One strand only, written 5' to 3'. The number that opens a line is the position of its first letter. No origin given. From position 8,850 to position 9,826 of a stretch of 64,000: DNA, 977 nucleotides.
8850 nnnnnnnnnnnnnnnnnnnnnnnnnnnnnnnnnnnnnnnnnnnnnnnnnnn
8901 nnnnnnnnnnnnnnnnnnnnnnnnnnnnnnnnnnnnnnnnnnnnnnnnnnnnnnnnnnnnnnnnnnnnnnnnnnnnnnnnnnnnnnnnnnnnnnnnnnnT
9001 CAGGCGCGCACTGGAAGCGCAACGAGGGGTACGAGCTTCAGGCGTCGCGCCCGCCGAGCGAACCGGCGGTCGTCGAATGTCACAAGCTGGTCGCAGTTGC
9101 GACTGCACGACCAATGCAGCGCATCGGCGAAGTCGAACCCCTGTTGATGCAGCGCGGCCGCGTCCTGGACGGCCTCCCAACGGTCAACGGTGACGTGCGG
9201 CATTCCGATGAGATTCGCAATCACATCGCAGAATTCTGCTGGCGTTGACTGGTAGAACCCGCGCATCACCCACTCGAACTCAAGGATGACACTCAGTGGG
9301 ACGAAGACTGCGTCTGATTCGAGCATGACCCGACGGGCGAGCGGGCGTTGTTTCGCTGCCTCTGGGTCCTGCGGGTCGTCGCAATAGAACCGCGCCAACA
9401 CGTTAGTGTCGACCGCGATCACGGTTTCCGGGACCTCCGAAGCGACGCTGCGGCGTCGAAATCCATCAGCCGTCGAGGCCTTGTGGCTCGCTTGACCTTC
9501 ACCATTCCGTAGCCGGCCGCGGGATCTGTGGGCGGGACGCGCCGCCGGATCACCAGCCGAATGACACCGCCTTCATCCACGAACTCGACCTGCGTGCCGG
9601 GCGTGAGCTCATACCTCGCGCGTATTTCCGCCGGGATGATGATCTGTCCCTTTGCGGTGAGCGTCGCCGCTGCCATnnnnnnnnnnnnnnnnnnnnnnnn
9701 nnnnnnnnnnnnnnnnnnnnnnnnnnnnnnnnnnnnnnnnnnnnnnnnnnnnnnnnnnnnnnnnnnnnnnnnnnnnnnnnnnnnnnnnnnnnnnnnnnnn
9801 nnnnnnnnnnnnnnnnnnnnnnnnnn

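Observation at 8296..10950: Decaying accessory islet between hemE and ilvD: CPBP/Abi remnant, VapBC and a BTAD-like pseudogene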

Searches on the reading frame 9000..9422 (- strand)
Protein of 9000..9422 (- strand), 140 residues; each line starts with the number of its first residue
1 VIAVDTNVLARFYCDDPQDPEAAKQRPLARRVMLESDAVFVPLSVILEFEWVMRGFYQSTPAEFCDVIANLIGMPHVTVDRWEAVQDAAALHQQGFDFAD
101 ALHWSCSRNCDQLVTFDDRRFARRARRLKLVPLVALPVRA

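Call 4: search_protein_families(library=pfam, proteins=[window:9000-9422:-], max_evalue=1)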
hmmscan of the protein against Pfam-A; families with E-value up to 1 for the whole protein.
window:9000-9422:- (140 aa): 2 families
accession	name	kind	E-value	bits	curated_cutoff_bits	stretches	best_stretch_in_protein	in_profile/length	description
PF01850.27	PIN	-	1.6e-07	32.4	23.6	1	2-125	1-118/120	PIN domain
PF13422.11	DUF4110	-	0.093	13.2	27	1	52-123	15-80/95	Domain of unknown function (DUF4110)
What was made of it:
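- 9000..9422 (-): vapC: an intact 140-aa PIN-domain toxin gene with a GTG start overlapping the vapB stop (GTGA). Pfam PIN at E 1.6e-7, above the curated cut-off (call 4).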

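Call 10: search_protein_families(library=ncbifam, proteins=[window:9000-9422:-], max_evalue=1)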
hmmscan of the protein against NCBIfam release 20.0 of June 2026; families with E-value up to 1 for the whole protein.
window:9000-9422:- (140 aa): 1 family
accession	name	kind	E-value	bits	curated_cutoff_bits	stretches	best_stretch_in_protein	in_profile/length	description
NF052393.1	AHserLSynTraI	equivalog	0.062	12.5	250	1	82-127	111-157/212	acyl-homoserine-lactone synthase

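Call 53: find_homologous_proteins(query=window:9000-9422:-, max_evalue=1e-20)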
Query window:9000-9422:- (140 aa): 2813 proteins with E <= 1e-20 among 2897 candidates; the best 120 are listed.
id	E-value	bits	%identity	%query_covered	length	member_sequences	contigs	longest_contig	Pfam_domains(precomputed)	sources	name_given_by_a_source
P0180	3.0e-89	314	100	100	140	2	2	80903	PF01850.28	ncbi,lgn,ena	-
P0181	4.6e-68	245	77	98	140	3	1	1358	PF01850.28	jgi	jgi:predicted nucleic-acid-binding protein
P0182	5.2e-67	242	76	97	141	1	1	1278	PF01850.28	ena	-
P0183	1.2e-66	241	77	99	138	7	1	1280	PF01850.28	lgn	-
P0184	2.0e-66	240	75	98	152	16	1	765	PF01850.28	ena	-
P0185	2.2e-66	240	71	100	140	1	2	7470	PF01850.28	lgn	-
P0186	2.3e-66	240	74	98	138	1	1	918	PF01850.28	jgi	jgi:predicted nucleic-acid-binding protein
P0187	2.5e-66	240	75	99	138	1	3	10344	PF01850.28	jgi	jgi:predicted nucleic-acid-binding protein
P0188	3.7e-66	239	71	100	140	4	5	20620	PF01850.28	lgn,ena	-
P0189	4.1e-66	239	77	98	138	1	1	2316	PF01850.28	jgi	jgi:predicted nucleic-acid-binding protein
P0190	5.9e-66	238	72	98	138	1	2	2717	PF01850.28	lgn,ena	-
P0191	9.1e-66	238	76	98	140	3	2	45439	PF01850.28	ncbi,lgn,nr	ncbi:MAG: type II toxin-antitoxin system VapC family toxin [Acidobacteria bacterium]|nr:type II toxi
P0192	9.9e-66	238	74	98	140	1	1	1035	PF01850.28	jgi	jgi:predicted nucleic-acid-binding protein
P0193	1.0e-65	238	72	99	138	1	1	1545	PF01850.28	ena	-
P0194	1.1e-65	238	75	98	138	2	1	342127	PF01850.28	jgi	jgi:predicted nucleic-acid-binding protein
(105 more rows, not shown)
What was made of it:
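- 9000..9422 (-): 2813 homologues at E<1e-20, the best 69-77% identical, named VapC by NCBI where named (call 53).
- vapBC mobile: 2813 homologues, 70-77% identical, named from Acidobacteria and Burkholderiales MAGs (call 53).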

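Call 54: find_encoding_contigs(protein=P0180, flank=3000, max_places=4)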
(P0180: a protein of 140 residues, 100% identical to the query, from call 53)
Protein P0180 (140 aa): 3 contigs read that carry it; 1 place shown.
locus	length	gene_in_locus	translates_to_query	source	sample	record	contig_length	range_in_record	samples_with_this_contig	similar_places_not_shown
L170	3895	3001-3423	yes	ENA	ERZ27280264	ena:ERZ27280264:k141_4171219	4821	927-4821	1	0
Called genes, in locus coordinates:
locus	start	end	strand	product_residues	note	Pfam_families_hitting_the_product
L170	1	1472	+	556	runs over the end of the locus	PF00920:ILVD_EDD_N, PF24877:ILV_EDD_C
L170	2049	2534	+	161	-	-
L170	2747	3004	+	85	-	PF04014:MazE_antitoxin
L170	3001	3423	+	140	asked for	PF01850:PIN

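Call 55: find_encoding_contigs(protein=P0191, flank=4000, max_places=3)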
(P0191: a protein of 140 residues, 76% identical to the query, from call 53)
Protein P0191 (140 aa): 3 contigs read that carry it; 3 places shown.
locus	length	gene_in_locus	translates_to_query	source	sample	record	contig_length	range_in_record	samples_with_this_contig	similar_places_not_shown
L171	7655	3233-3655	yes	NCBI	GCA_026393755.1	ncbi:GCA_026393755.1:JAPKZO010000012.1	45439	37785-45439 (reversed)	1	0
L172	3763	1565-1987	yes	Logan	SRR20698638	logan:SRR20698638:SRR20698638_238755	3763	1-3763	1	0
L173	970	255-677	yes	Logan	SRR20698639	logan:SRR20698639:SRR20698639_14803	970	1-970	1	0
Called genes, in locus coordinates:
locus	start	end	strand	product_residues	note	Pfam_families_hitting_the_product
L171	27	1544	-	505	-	-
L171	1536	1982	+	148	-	PF00989:PAS, PF13426:PAS_9, PF08447:PAS_3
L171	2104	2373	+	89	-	-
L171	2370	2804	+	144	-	PF01850:PIN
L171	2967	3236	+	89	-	PF04014:MazE_antitoxin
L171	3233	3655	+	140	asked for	PF01850:PIN (weak)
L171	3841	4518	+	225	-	-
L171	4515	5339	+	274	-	PF08843:AbiEii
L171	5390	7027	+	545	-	PF00005:ABC_tran, PF00006:ATP-synt_ab (faint), PF02463:SMC_N (faint), PF13476:AAA_23 (faint), PF13555:AAA_29 (faint), PF13304:AAA_21 (faint), PF12848:ABC_tran_Xtn, PF00005:ABC_tran, +1 more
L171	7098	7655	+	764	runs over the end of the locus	PF00930:DPPIV_N, PF00756:Esterase (weak), PF02129:Peptidase_S15 (faint), PF00326:Peptidase_S9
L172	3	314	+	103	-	?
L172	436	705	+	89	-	-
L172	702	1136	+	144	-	PF01850:PIN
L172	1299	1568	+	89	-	PF04014:MazE_antitoxin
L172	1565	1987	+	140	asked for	PF01850:PIN (weak)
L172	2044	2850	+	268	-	-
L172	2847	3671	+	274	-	PF08843:AbiEii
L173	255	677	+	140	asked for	PF01850:PIN (weak)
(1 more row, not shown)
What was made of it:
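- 9419..9676 (-): vapB: an intact 85-aa AbrB/SpoVT-MazE-type antitoxin gene, with AGGAG 9 nt upstream of the ATG. The same vapB-vapC pairing occurs in an Acidobacteria MAG (call 55).
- On VapBC type II toxin-antitoxin: The same pairing occurs in L171/L172 (call 55).
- In an Acidobacteria MAG it sits in a different, TA-rich context (call 55). The vapBC family is clearly horizontally mobile (calls 53, 55).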

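Call 63: search_solved_structures(query=window:9000-9422:-, max_evalue=0.01, show_alignments=2)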
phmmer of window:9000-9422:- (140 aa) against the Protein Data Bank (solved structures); distinct sequences matched with E-value up to 0.01: 0.

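Call 66: search_solved_structures(query=A4, max_evalue=0.01, show_alignments=1)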
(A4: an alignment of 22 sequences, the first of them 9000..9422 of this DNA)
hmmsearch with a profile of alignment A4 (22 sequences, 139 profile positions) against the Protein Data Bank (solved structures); distinct sequences matched with E-value up to 0.01: 0.

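Call 73: search_protein_families(library=padloc, proteins=[window:9000-9422:-], max_evalue=0.01)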
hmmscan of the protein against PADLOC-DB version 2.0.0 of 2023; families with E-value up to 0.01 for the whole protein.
window:9000-9422:- (140 aa): 0 families

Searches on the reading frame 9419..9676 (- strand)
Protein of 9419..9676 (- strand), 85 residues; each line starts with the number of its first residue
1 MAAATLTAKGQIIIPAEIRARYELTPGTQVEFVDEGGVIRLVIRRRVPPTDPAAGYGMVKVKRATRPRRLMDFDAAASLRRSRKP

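Call 4: search_protein_families(library=pfam, proteins=[window:9419-9676:-], max_evalue=1)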
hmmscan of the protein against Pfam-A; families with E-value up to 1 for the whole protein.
window:9419-9676:- (85 aa): 2 families
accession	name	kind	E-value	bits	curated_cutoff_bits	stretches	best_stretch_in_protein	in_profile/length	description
PF04014.23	MazE_antitoxin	-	1.7e-08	34.8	24.7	1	5-41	3-40/48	Antidote-toxin recognition MazE, bacterial antitoxin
PF15937.10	PrlF_antitoxin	-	0.1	13.2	32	1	4-38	2-37/99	prlF antitoxin for toxin YhaV_toxin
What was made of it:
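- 9419..9676 (-): Pfam MazE_antitoxin at E 1.7e-8 (call 4).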

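Call 10: search_protein_families(library=ncbifam, proteins=[window:9419-9676:-], max_evalue=1)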
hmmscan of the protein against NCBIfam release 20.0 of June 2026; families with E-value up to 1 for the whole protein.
window:9419-9676:- (85 aa): 4 families
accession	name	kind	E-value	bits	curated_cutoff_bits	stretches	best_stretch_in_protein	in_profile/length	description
TIGR01439.1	lp_hng_hel_AbrB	domain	7.9e-11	41.5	28.3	1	5-39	3-38/44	transcriptional regulator, AbrB family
NF040962.1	near_HgcAB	equivalog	0.00072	19.4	70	1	5-33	9-37/70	HgcAB-associated protein HgcC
NF050106.1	TA_MazE_antitoxin_Deino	equivalog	0.0016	18.6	65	1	10-38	1-29/65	type II toxin-antitoxin system MazE family antitoxin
NF007429.0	PRK09974.1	equivalog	0.0065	16.4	125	1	3-52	14-63/114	type II toxin-antitoxin system PrlF family antitoxin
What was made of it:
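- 9419..9676 (-): TIGR01439 AbrB at E 7.9e-11 (call 10).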

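Call 64: search_solved_structures(query=window:9419-9676:-, max_evalue=0.1)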
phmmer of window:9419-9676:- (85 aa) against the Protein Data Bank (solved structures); distinct sequences matched with E-value up to 0.1: 0.
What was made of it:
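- Closest known: VapBC type II toxin-antitoxin modules with an AbrB-type VapB. Different: No similarity to any solved VapB or VapC is detectable by sequence or profile (calls 63, 64, 66).
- VapB and VapC have no relative of solved structure detectable by sequence or profile (calls 63, 64, 66).
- Tried and rejected: Solved structures: sequence and profile searches for VapB and VapC found nothing (calls 63, 64, 66).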

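Call 73: search_protein_families(library=padloc, proteins=[window:9419-9676:-], max_evalue=0.01)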
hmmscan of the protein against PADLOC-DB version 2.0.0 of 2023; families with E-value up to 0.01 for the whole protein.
window:9419-9676:- (85 aa): 0 families
